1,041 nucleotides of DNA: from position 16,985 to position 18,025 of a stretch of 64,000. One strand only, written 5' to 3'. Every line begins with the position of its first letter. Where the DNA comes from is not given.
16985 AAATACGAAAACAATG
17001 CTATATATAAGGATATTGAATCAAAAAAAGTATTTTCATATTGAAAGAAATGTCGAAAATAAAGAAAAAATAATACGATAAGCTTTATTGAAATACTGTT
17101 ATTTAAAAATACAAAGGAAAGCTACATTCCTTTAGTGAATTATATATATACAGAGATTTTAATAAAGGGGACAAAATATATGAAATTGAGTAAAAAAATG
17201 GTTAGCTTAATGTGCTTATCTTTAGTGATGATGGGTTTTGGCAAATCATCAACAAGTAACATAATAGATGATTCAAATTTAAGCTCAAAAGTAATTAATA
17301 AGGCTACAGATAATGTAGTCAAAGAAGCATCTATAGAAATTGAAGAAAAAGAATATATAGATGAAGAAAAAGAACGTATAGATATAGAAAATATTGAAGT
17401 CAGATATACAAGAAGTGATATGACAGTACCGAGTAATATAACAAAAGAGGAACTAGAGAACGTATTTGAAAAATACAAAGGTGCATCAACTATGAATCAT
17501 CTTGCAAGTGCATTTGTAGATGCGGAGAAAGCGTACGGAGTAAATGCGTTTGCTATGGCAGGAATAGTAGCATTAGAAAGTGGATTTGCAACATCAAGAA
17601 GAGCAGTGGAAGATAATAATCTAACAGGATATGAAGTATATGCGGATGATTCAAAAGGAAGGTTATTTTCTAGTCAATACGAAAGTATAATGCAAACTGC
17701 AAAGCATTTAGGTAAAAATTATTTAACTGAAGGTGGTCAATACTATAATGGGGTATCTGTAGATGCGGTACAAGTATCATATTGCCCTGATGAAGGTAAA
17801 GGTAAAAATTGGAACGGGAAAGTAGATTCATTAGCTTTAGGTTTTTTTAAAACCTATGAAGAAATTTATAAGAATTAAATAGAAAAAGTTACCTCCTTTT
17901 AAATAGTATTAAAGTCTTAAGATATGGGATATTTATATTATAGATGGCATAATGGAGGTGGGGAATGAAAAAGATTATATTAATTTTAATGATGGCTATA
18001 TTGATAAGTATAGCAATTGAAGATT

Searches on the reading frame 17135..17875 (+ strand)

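Call 45: search_protein_families(library=pfam, proteins=[window:17135-17875:+], max_evalue=1)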
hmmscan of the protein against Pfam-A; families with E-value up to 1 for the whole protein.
window:17135-17875:+ (247 aa): 2 families
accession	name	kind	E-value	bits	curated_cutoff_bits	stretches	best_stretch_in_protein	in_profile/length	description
PF01832.25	Glucosaminidase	-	3.2e-08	34.7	30.2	1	125-197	2-86/123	Mannosyl-glycoprotein endo-beta-N-acetylglucosaminidase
PF13406.11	SLT_2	-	0.0048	16.6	24.3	1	115-157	65-107/292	Transglycosylase SLT domain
